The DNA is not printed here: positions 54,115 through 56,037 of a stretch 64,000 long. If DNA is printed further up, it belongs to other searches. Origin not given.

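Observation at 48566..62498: PUL-like SusC/SusD locus apparently dedicated to phosphonate/organophosphorus utilisation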

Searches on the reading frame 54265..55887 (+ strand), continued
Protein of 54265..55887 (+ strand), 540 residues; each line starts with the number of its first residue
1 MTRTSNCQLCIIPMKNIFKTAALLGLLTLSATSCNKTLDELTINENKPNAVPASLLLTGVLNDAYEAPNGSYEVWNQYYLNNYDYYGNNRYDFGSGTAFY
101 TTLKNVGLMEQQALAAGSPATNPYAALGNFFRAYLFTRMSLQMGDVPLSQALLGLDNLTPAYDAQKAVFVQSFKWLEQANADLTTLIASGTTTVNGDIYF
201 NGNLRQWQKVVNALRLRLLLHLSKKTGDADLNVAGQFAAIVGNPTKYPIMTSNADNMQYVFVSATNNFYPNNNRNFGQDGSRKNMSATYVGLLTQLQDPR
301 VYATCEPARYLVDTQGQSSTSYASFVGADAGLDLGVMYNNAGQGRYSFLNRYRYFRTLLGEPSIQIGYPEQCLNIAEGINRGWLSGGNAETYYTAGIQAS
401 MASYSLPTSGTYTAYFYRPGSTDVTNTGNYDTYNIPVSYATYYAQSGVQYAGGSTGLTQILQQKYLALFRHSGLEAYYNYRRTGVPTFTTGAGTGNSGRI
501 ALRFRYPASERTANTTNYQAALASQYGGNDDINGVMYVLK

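Call 23: search_protein_families(library=ncbifam, proteins=[L081:2031-3161:-, L081:3158-4468:-, L081:4474-5157:-, L081:5235-5813:-, L081:5960-6568:+, L081:11645-12739:+, L082:185-1234:-, L082:11638-12873:+, L082:12882-13970:+, L082:1842-3173:+], max_evalue=0.00001)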
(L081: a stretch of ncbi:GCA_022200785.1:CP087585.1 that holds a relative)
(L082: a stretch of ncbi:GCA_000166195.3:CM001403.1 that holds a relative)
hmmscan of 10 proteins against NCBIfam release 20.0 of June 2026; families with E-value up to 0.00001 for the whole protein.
L081:2031-3161:- (376 aa): 17 families
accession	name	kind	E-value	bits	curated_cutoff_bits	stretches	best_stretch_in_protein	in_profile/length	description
TIGR03364.1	HpnW_proposed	hypoth_equivalog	3.7e-126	421.1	285.1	1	6-368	3-364/365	TIGR03364 family FAD-dependent oxidoreductase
TIGR02352.1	thiamin_ThiO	equivalog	4.4e-23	81.9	250.8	1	7-225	2-228/351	glycine oxidase ThiO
TIGR03197.1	MnmC_Cterm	equivalog_domain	1.4e-16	60.6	174.2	1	6-238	2-240/400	FAD-dependent 5-carboxymethylaminomethyl-2-thiouridine(34) oxidoreductase MnmC1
NF002480.1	PRK01747.1-1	equivalog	1.3e-12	47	540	1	4-180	249-427/645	bifunctional tRNA (5-methylaminomethyl-2-thiouridine)(34)-methyltransferase MnmC2/FAD-dependent 5-carboxymethylaminomethyl-2-thiouridine(34)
NF008726.1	PRK11728.1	equivalog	7e-08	31.7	299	1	6-196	3-199/389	L-2-hydroxyglutarate oxidase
NF042421.1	hydcarot_desat_CrtD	equivalog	3.9e-07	28.9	500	1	5-40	3-38/487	1-hydroxycarotenoid 3,4-desaturase CrtD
TIGR02734.1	crtI_fam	subfamily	6.5e-07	28.4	238.1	1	6-40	1-35/504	phytoene desaturase family protein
NF001933.0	PRK00711.1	subfamily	6.7e-07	28.6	383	0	7-49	4-47/429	D-amino acid dehydrogenase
NF050086.1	pipecolate_AmaA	exception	1e-06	27.6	600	0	6-49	28-71/425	L-pipecolate oxidase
NF045599.1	bili_reduct_long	exception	1.4e-06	26.8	750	1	5-40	383-418/641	bilirubin reductase, long form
NF009074.0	PRK12409.1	equivalog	1.8e-06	27.4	494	1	6-42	4-41/410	D-amino acid dehydrogenase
NF045637.1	carotdesatCrtDProt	equivalog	2e-06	26.6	580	1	7-45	2-39/485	1-hydroxycarotenoid 3,4-desaturase CrtD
NF033460.1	glycerol3P_ox_II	equivalog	2.2e-06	27.1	460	1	7-189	5-193/361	type 2 glycerol-3-phosphate oxidase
NF008313.0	PRK11101.1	equivalog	2.4e-06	26.4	425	1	5-130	10-136/548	anaerobic glycerol-3-phosphate dehydrogenase subunit A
NF005560.0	PRK07233.1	equivalog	2.8e-06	26.4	252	1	7-38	4-35/435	hypothetical protein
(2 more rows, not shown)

L081:3158-4468:- (436 aa): 0 families

L081:4474-5157:- (227 aa): 23 families
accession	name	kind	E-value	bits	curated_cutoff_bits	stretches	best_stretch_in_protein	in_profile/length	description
TIGR03351.1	PhnX-like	hypoth_equivalog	1.6e-55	188.4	218.9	1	3-226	1-219/220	phosphonatase-like hydrolase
TIGR01422.2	phosphonatase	equivalog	1e-32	113.4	220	1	3-201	1-204/251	phosphonoacetaldehyde hydrolase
NF009695.0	PRK13222.1-2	equivalog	1.2e-20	74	225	1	2-226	5-222/226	phosphoglycolate phosphatase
NF009804.0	PRK13288.1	equivalog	3.4e-18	65.9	218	1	1-226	1-210/215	pyrophosphatase PpaX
TIGR01449.2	PGP_bact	equivalog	1.8e-16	60.3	180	1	6-223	1-210/213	phosphoglycolate phosphatase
TIGR01454.1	AHBA_synth_RP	hypoth_equivalog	2.7e-15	56.6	246.65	1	62-226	47-203/205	AHBA synthesis associated protein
NF009698.0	PRK13223.1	equivalog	1.3e-13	50.8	466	1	4-223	14-226/272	phosphoglycolate phosphatase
NF009697.0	PRK13222.1-4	equivalog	1.1e-12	47.8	327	1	2-226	6-222/232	phosphoglycolate phosphatase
TIGR02009.1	PGMB-YQAB-SF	subfamily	1e-11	45.4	153.35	1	4-193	2-183/186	beta-phosphoglucomutase family hydrolase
TIGR02253.1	CTE7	subfamily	2.8e-11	43.6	169.75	1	3-221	2-219/221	TIGR02253 family HAD-type hydrolase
NF053653.1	InDiPhoBT2121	equivalog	3.1e-11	43.3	245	1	4-221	2-210/216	inorganic diphosphatase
TIGR02252.1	DREG-2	subfamily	2.1e-10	40.7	155.2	1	4-192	1-200/203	HAD hydrolase, REG-2-like, family IA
TIGR01549.1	HAD-SF-IA-v1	subfamily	2.7e-10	40.9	23.3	1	106-190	72-149/149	HAD-IA family hydrolase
NF006976.0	PRK09449.1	equivalog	5e-09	36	183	1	92-200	93-199/225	pyrimidine 5'-nucleotidase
TIGR01990.1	bPGM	equivalog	6.2e-09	36.1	189.4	1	3-191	1-181/187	beta-phosphoglucomutase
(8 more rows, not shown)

L081:5235-5813:- (192 aa): 7 families
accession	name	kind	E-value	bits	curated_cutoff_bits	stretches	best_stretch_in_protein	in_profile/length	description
NF007408.0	PRK09943.1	equivalog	1.6e-09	37.6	211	1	3-179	3-173/185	HTH-type transcriptional regulator PuuR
NF006015.0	PRK08154.1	subfamily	1.2e-07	31.2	204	1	2-75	24-97/314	anaerobic benzoate catabolism transcriptional regulator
TIGR03070.1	couple_hipB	subfamily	2.4e-07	30.6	71.65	1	8-64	2-58/58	type II toxin-antitoxin system Y4mF family antitoxin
NF010465.0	PRK13890.1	equivalog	3.3e-07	30.4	96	1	18-68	15-65/121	conjugal transfer protein TrbA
TIGR00270.2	TIGR00270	equivalog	1.4e-06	28.2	110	1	8-64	75-131/159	multiprotein bridging factor aMBF1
TIGR03214.2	ura-cupin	equivalog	4.7e-06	26.3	200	1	80-171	135-226/249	(S)-ureidoglycine aminohydrolase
NF041951.1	phage_RstR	subfamily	7.9e-06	26.1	80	0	8-68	2-62/108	RstR family transcriptional repressor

L081:5960-6568:+ (202 aa): 4 families
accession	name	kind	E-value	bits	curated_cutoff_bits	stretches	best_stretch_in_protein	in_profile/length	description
TIGR03276.1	Phn-HD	hypoth_equivalog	3.8e-61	205.7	214.6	1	9-187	2-178/179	phosphonate degradation HD-domain oxygenase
NF049941.1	HyMthAminphonOxyTmpB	equivalog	4.1e-45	153.9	300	1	8-176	5-171/188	(R)-1-hydroxy-2-trimethylaminoethylphosphonate oxygenase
NF052439.1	HMPDioxPhnZ1GIM8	equivalog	6.1e-36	123.7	300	1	7-178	19-188/199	hydroxymethylphosphonate dioxygenase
TIGR00277.1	HDIG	domain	4.5e-07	29.7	27.6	1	38-108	14-82/84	HDIG domain-containing metalloprotein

L081:11645-12739:+ (364 aa): 0 families

L082:185-1234:- (349 aa): 0 families

L082:11638-12873:+ (411 aa): 2 families
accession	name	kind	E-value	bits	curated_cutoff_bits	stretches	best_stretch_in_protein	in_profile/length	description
NF051873.1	AlkPhosPhoY32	equivalog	3.4e-07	29.1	1000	0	192-272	282-362/539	alkaline phosphatase PhoY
TIGR00306.2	apgM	subfamily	5.1e-07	29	320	0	170-251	269-348/403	2,3-bisphosphoglycerate-independent phosphoglycerate mutase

L082:12882-13970:+ (362 aa): 0 families

L082:1842-3173:+ (443 aa): 0 families

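Call 35: search_protein_families(library=pfam, proteins=[L068:161-2311:-, L068:2414-2971:-, L068:3124-6006:+, L068:11643-12857:-, L068:12904-13812:-, L060:3665-4324:+, L060:4344-5093:-, L060:5193-6518:+, L060:11588-12679:+, L060:12749-14095:+], max_evalue=0.00001)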
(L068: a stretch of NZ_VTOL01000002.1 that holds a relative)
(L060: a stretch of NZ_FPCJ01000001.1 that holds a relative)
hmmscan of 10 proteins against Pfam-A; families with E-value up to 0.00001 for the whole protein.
L068:161-2311:- (716 aa): 2 families
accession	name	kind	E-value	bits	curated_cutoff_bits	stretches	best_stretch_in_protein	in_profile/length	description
PF02897.21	Peptidase_S9_N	-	1.3e-100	337.5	24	1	35-438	1-413/414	Prolyl oligopeptidase, N-terminal beta-propeller domain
PF00326.27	Peptidase_S9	-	1e-66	225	22.6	1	499-709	3-207/213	Prolyl oligopeptidase family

L068:2414-2971:- (185 aa): 0 families

L068:3124-6006:+ (960 aa): 5 families
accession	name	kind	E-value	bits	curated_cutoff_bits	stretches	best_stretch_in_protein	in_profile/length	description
PF00476.26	DNA_pol_A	-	1.7e-163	544.5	34.3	1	582-958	4-381/381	DNA polymerase family A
PF02739.22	5_3_exonuc_N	-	6.7e-54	182.4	34.3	1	7-174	1-163/164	5'-3' exonuclease, N-terminal resolvase-like domain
PF01367.25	5_3_exonuc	-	2.2e-32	111.9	40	1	180-270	4-95/97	5'-3' exonuclease, C-terminal SAM fold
PF01612.26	DNA_pol_A_exo1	-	4e-32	111.8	23.6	1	367-547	1-172/173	3'-5' exonuclease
PF22619.2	DNA_polI_exo1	-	5.6e-08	33.1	27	1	418-515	27-119/140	DNA polymerase I, ribonuclease H-like domain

L068:11643-12857:- (404 aa): 1 family
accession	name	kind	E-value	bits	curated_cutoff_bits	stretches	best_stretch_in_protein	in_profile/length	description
PF00291.31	PALP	-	3.2e-76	256.9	35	1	89-394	1-295/295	Pyridoxal-phosphate dependent enzyme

L068:12904-13812:- (302 aa): 2 families
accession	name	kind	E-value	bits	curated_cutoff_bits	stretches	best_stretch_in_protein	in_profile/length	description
PF03466.25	LysR_substrate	-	3.2e-41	141.5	28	1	92-294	5-204/209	LysR substrate binding domain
PF00126.33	HTH_1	-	5.1e-17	62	26.6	1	7-61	5-59/60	Bacterial regulatory helix-turn-helix protein, lysR family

L060:3665-4324:+ (219 aa): 1 family
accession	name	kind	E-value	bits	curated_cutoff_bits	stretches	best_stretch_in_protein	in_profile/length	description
PF02666.20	PS_Dcarbxylase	-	7.4e-43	147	22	1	49-213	3-195/198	Phosphatidylserine decarboxylase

L060:4344-5093:- (249 aa): 4 families
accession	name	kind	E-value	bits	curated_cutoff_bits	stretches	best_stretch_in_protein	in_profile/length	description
PF00702.32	Hydrolase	-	2.4e-26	93.8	26.4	1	22-218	2-191/191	haloacid dehalogenase-like hydrolase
PF13419.12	HAD_2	-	6.3e-24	85.5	23.8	1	24-222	1-176/178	Haloacid dehalogenase-like hydrolase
PF13242.12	Hydrolase_like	-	1.1e-10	41.7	22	1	179-222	3-46/75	HAD-hyrolase-like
PF12710.13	HAD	-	3.4e-06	28.1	27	1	24-173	1-130/189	haloacid dehalogenase-like hydrolase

L060:5193-6518:+ (441 aa): 1 family
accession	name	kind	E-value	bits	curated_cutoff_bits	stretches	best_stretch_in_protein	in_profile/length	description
PF02447.22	GntP_permease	-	5.4e-142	474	22.5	1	3-438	1-439/440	GntP family permease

L060:11588-12679:+ (363 aa): 0 families

L060:12749-14095:+ (448 aa): 2 families
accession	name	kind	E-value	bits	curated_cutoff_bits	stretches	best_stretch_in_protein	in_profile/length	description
PF13520.12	AA_permease_2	-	5.8e-51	174.2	27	1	8-421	1-416/427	Amino acid permease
PF00324.27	AA_permease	-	3.6e-30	105.5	24.6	1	13-442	2-463/470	Amino acid permease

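Call 46: search_solved_structures(query=window:54304-55887:+, max_evalue=0.01)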
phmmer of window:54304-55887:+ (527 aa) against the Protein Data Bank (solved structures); distinct sequences matched with E-value up to 0.01: 22.
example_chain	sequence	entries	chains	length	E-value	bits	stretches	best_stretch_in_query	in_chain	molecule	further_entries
3mx3_A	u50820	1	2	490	6.7e-58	200.2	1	19-526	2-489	SusD homolog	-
3ejn_A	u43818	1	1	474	7.1e-58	200.1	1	25-522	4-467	SusD homolog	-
4ler_A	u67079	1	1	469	1.7e-54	189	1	27-519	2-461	Putative outer membrane protein, probably involved in nutrient binding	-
5j5u_A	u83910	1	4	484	4.2e-26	95.3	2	102-389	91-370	RagB/SusD domain protein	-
4mru_A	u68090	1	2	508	3.8e-18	69.1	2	347-507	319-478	SusD homolog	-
4f53_A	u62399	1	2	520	6.2e-17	65.1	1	111-511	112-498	SusD homolog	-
5j90_A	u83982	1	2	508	8.4e-16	61.4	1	123-517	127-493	RagB/SusD domain protein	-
4puc_A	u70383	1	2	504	1.7e-15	60.4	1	92-519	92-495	SusD homolog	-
3gzs_A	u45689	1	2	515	1.7e-15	60.3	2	354-518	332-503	Uncharacterized SusD superfamily protein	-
6dk2_A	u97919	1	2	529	1e-13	54.4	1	105-215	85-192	SusD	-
9bal_A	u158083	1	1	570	1.9e-13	53.6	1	106-293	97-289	Surface glycan-binding protein A (SGBP-A)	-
9bam_A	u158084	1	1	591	2.1e-13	53.5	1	106-293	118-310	Surface glycan-binding protein A (SGBP-A)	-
8uwv_A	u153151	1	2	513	2.8e-13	53.1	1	109-519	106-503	BT3984 SusD-like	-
3cgh_A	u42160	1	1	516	2.8e-13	53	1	109-519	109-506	SusD homolog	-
8j0p_A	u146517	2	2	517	3.4e-13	52.8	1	134-480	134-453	Chitin binding SusD-like protein | SusD-like protein AqSusD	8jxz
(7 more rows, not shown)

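Call 57: search_solved_structures(query=L082:1842-3173:+, max_evalue=1)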
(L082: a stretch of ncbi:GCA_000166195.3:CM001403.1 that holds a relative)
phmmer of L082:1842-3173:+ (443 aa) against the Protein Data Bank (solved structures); distinct sequences matched with E-value up to 1: 0.

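Call 59: search_protein_families(library=pfam, proteins=[L082:1842-3173:+, L082:185-1234:-], max_evalue=0.001)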
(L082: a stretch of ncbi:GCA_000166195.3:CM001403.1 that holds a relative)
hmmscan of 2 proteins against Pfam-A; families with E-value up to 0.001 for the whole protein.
L082:1842-3173:+ (443 aa): 1 family
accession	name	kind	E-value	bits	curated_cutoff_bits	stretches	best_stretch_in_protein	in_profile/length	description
PF18943.6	DUF5690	-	1.5e-166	554.5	25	1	50-430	1-382/382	Family of unknown function (DUF5690)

L082:185-1234:- (349 aa): 1 family
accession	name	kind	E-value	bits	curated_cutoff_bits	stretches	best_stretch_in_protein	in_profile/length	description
PF05721.19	PhyH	-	5.2e-10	40.4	22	1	133-331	1-212/213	Phytanoyl-CoA dioxygenase (PhyH)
